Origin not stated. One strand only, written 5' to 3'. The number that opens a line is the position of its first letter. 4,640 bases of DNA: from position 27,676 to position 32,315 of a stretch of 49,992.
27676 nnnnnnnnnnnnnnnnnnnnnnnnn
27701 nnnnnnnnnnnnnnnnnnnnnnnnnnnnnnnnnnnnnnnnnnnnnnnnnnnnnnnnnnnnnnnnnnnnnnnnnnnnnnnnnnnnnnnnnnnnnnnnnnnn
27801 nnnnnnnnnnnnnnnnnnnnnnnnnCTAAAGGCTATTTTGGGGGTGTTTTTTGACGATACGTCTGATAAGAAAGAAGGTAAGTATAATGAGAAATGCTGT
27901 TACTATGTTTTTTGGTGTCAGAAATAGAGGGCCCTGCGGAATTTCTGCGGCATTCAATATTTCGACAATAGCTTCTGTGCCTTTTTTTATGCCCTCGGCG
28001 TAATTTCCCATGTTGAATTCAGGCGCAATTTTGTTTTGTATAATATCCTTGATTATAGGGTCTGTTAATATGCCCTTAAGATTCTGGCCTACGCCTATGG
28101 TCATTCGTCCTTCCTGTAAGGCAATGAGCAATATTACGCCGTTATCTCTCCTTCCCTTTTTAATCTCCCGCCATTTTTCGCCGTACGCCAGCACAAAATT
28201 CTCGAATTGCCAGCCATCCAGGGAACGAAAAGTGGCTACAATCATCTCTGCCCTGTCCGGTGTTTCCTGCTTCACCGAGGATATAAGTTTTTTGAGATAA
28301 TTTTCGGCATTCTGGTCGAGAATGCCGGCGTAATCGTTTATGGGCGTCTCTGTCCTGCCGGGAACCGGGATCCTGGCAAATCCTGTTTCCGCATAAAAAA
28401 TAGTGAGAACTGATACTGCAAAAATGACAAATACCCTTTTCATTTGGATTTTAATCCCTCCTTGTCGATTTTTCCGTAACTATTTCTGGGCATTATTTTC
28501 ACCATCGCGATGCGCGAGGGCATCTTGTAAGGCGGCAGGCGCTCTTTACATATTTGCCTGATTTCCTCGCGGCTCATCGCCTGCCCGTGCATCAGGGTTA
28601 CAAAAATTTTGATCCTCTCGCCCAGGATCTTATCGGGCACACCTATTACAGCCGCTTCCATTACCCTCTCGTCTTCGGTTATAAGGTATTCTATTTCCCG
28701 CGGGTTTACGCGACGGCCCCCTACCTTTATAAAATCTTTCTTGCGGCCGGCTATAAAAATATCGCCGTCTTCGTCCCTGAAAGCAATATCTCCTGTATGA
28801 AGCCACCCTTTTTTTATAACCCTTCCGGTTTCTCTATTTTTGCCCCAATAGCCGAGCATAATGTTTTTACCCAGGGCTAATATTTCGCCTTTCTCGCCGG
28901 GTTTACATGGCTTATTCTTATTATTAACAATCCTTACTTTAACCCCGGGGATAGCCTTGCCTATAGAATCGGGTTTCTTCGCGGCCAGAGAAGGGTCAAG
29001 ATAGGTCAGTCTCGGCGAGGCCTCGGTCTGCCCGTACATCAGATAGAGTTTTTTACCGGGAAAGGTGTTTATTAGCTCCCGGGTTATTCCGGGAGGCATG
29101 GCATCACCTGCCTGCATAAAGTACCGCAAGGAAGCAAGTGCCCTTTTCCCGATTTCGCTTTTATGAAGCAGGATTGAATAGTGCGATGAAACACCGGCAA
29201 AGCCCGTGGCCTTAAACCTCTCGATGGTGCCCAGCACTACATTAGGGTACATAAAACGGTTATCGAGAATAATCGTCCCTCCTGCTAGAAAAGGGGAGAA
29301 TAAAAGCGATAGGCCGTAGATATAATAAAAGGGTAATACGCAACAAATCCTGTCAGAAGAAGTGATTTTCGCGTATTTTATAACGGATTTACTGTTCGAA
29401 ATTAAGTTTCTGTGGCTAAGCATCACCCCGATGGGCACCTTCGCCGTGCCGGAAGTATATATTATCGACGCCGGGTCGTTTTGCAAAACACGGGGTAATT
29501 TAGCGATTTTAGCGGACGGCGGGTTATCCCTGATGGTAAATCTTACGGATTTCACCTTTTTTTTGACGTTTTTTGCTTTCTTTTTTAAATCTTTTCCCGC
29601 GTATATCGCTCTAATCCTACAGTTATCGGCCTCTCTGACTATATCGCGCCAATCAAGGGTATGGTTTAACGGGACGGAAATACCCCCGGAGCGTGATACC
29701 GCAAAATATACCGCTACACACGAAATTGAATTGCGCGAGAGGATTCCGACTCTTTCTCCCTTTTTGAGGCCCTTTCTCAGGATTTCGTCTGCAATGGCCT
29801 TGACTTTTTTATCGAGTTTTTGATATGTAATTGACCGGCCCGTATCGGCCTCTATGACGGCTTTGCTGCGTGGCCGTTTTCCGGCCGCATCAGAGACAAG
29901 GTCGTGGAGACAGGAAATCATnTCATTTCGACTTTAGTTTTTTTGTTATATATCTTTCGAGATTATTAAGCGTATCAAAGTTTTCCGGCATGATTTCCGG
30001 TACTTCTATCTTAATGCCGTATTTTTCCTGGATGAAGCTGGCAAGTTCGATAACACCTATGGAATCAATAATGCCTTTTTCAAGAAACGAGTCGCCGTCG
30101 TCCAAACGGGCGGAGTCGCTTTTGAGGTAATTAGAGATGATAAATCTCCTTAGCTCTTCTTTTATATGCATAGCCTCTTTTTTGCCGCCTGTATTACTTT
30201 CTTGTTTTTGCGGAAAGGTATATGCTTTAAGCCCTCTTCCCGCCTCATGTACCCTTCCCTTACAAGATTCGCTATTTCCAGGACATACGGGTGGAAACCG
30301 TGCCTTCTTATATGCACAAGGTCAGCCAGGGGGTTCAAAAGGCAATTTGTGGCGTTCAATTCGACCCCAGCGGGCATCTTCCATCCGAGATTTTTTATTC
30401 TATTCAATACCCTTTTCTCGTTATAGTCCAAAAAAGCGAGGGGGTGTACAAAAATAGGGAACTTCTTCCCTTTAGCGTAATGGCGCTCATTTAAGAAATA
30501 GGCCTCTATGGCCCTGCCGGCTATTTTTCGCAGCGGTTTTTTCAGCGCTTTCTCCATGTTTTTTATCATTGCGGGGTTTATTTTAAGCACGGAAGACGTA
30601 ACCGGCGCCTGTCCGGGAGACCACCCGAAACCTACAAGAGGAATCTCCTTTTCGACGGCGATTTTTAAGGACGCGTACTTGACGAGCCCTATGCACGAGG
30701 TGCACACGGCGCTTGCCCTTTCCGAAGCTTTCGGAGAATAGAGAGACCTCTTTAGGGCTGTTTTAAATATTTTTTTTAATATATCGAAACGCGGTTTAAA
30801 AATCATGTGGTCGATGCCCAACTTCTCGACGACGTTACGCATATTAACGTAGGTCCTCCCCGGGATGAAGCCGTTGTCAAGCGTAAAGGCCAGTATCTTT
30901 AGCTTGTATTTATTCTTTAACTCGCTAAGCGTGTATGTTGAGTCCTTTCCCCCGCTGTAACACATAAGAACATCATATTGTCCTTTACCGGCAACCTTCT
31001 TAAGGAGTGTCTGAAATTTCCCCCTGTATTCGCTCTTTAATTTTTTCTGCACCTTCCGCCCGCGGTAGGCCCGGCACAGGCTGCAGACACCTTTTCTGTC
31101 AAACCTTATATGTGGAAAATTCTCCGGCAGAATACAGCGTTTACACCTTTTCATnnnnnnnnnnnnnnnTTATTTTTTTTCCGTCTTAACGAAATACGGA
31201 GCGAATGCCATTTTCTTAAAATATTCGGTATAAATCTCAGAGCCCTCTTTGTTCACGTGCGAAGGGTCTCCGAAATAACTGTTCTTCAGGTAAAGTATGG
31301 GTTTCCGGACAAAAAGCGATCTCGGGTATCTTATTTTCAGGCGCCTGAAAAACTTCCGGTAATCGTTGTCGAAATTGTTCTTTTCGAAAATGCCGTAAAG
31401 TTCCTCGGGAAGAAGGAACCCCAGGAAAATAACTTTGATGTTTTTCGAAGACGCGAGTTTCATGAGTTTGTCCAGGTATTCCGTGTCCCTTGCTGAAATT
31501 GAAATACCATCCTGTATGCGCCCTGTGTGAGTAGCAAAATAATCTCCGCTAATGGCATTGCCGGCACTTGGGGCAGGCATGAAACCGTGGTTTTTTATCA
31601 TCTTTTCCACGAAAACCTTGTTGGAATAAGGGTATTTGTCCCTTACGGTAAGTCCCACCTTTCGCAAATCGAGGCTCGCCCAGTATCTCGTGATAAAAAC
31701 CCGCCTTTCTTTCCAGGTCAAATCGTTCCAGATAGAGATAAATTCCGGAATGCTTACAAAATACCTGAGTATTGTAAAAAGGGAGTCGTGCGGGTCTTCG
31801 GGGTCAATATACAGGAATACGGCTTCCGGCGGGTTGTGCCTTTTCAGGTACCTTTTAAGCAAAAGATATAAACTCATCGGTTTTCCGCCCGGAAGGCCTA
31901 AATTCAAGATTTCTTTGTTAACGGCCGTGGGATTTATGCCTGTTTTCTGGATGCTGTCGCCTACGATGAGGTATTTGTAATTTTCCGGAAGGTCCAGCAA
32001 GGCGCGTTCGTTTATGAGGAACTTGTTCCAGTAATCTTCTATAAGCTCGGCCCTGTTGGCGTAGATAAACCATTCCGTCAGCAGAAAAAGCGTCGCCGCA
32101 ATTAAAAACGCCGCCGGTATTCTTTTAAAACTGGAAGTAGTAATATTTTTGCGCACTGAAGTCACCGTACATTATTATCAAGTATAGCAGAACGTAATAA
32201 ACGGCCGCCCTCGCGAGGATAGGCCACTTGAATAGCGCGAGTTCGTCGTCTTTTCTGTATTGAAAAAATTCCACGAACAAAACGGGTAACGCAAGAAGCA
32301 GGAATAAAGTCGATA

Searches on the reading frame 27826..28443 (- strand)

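Call 6: search_protein_families(library=pfam, proteins=[window:27826-28443:-], max_evalue=0.01)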
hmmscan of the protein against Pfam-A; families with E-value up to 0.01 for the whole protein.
window:27826-28443:- (205 aa): 1 family
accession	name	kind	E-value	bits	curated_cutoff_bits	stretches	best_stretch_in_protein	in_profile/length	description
PF04536.20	TPM_phosphatase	-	1.3e-26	93.5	22.1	1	35-161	1-124/125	TPM domain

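Call 69: search_protein_families(library=ncbifam, proteins=[window:27826-28443:-], max_evalue=0.001)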
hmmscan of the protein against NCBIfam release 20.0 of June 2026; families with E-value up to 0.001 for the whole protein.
window:27826-28443:- (205 aa): 1 family
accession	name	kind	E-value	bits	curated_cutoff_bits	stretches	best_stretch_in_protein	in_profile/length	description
NF047379.1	photo_II_Psb32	equivalog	6.6e-10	39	160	1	20-174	8-162/207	photosystem II repair protein Psb32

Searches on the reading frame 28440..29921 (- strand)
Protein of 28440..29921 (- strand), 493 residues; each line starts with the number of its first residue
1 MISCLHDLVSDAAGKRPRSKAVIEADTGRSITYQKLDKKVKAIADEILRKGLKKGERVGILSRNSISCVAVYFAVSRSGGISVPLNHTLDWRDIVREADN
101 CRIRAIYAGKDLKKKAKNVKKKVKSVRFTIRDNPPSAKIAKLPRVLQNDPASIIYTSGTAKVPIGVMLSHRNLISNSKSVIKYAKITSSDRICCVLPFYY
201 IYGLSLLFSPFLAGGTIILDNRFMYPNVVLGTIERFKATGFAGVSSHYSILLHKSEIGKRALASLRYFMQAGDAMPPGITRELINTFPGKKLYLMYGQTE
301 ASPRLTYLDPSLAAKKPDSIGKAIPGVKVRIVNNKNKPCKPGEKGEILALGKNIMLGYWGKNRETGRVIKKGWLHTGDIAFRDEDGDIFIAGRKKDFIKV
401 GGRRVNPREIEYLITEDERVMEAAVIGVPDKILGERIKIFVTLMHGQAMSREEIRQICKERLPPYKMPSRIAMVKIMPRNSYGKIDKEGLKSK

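Call 6: search_protein_families(library=pfam, proteins=[window:28440-29921:-], max_evalue=0.01)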
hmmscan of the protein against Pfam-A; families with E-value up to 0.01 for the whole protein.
window:28440-29921:- (493 aa): 2 families
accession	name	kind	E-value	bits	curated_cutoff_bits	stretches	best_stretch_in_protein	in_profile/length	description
PF00501.34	AMP-binding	-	3.1e-74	250.5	29.9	1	11-359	3-384/384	AMP-binding enzyme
PF13193.12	AMP-binding_C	-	2.8e-15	57.4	24.5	1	409-484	1-76/76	AMP-binding enzyme C-terminal domain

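Call 69: search_protein_families(library=ncbifam, proteins=[window:28440-29921:-], max_evalue=0.001)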
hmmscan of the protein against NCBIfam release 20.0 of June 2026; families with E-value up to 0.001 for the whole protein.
window:28440-29921:- (493 aa): 106 families (the best 25 are shown)
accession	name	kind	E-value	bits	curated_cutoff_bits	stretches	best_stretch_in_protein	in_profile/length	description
NF004837.0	PRK06187.1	subfamily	1.7e-109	366.5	476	1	5-492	10-520/531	long-chain-fatty-acid--CoA ligase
TIGR03098.1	ligase_PEP_1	hypoth_equivalog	7.3e-109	364.6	592.35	1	5-492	2-516/517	acyl-CoA ligase (AMP-forming), exosortase A system-associated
NF006182.0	PRK08316.1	subfamily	1.1e-97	327.7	663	1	5-491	13-514/523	fatty acyl-CoA synthetase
NF052269.1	Staph_lig_FadD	equivalog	2.2e-87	293.5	650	1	13-491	10-490/499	long-chain-fatty-acid--CoA ligase FadD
NF005307.0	PRK06839.1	equivalog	1.6e-86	291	748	1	16-490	15-489/496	o-succinylbenzoate--CoA ligase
NF009233.0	PRK12583.1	subfamily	1.7e-85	287.5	832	2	147-490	200-546/558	fatty acid CoA ligase family protein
NF005702.0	PRK07514.1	subfamily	5.9e-77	259.1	558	1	7-491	7-497/506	malonyl-CoA synthase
NF004511.1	PRK05852.1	equivalog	1.2e-76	258.4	650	1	5-491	1-501/505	FadD7 family fatty acid--CoA ligase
NF002966.0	PRK03640.1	equivalog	9.7e-74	248.7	556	1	13-492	12-478/483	o-succinylbenzoate--CoA ligase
NF006572.0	PRK09088.1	equivalog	1.2e-72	245.1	696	1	7-492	5-485/491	acyl-CoA synthetase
NF005801.1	PRK07656.1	equivalog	3.3e-72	243.7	657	1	7-490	5-499/500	FadD3 family acyl-CoA ligase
NF004114.0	PRK05605.1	equivalog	7.3e-71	239.2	766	2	131-491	204-566/575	long-chain-fatty-acid--CoA ligase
NF005220.0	PRK06710.1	equivalog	3.4e-70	236.7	1116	2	143-487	201-546/563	long-chain-fatty-acid--CoA ligase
NF004758.0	PRK06087.1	equivalog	4.7e-70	236.5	736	2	139-491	179-532/548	medium-chain fatty-acid--CoA ligase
TIGR01923.1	menE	equivalog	7.7e-70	235.9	330.15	1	32-488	1-440/442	o-succinylbenzoate--CoA ligase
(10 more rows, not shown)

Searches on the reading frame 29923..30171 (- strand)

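Call 69: search_protein_families(library=ncbifam, proteins=[window:29923-30171:-], max_evalue=0.001)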
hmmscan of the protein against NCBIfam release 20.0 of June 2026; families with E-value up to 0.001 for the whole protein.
window:29923-30171:- (82 aa): 10 families
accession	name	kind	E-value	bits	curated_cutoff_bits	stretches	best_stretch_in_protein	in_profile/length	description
NF058660.1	cispen_ACP_AmcB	equivalog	6.1e-10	39.1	80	1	5-78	4-78/80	cispentacin biosynthesis acyl carrier protein AmcB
NF052616.1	ACP_for_OlsHI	equivalog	1.8e-09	37.8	130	1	2-79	3-81/83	ornithine lipid biosynthesis acyl carrier protein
NF003464.0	PRK05087.1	equivalog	9.2e-07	28.8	68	1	11-71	10-70/78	D-alanine--poly(phosphoribitol) ligase subunit DltC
TIGR01688.1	dltC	equivalog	2.9e-05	24.1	52.35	1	29-71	25-67/73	D-alanine--poly(phosphoribitol) ligase subunit 2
NF006617.0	PRK09184.1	subfamily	8.9e-05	22.4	70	1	4-78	15-93/96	phosphopantetheine-binding protein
NF002150.0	PRK00982.1-4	subfamily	0.00011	22.4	66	1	11-79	13-79/80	acyl carrier protein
TIGR00517.1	acyl_carrier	equivalog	0.00025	20.9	70.45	1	10-78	10-76/77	acyl carrier protein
NF002147.0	PRK00982.1-1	equivalog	0.00027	20.7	84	1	22-78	26-80/83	acyl carrier protein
NF002148.0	PRK00982.1-2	subfamily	0.0003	20.6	71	1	10-79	11-78/79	acyl carrier protein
NF002151.0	PRK00982.1-5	equivalog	0.00048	20.2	92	1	3-78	4-76/78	acyl carrier protein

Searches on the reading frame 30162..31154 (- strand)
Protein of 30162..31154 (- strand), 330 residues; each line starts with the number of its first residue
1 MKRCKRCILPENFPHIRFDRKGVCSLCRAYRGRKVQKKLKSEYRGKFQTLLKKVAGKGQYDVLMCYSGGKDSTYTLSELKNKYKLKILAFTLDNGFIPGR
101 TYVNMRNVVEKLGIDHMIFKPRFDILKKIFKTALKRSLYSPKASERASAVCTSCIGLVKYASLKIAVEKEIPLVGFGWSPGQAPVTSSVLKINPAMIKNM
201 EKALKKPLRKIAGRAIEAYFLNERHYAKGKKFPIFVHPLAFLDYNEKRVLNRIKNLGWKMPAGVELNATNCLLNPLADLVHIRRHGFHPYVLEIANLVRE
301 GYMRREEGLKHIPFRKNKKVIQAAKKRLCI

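Call 6: search_protein_families(library=pfam, proteins=[window:30162-31154:-], max_evalue=0.01)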
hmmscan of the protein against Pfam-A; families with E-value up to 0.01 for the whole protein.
window:30162-31154:- (330 aa): 2 families
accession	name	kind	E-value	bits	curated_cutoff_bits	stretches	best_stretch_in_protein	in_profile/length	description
PF24167.1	DUF7411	-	0.0017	18.4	28.7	1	62-135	3-72/194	Family of unknown function (DUF7411)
PF06508.19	QueC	-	0.0062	16.5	22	1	62-137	2-74/210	Queuosine biosynthesis protein QueC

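Call 69: search_protein_families(library=ncbifam, proteins=[window:30162-31154:-], max_evalue=0.001)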
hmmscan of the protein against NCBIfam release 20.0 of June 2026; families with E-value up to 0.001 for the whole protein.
window:30162-31154:- (330 aa): 3 families
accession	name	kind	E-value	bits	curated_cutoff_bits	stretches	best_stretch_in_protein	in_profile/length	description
TIGR03573.1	WbuX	subfamily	9.7e-43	146.9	203.2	1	1-320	1-321/344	N-acetyl sugar amidotransferase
NF038212.1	argG_rel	exception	7e-06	25.1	425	1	58-135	13-88/381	argininosuccinate synthase-related protein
NF007972.0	PRK10696.1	equivalog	9.3e-05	21.8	272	1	31-127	16-114/295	tRNA 2-thiocytidine(32) synthetase TtcA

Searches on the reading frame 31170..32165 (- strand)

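Call 6: search_protein_families(library=pfam, proteins=[window:31170-32165:-], max_evalue=0.01)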
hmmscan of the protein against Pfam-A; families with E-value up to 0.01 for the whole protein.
window:31170-32165:- (331 aa): 1 family
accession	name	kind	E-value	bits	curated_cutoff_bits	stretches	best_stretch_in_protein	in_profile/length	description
PF07611.17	DUF1574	-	3.3e-05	23.8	29.1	1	83-306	87-328/342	Protein of unknown function (DUF1574)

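Call 69: search_protein_families(library=ncbifam, proteins=[window:31170-32165:-], max_evalue=0.001)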
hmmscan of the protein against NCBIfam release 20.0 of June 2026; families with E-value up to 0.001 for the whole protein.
window:31170-32165:- (331 aa): 0 families
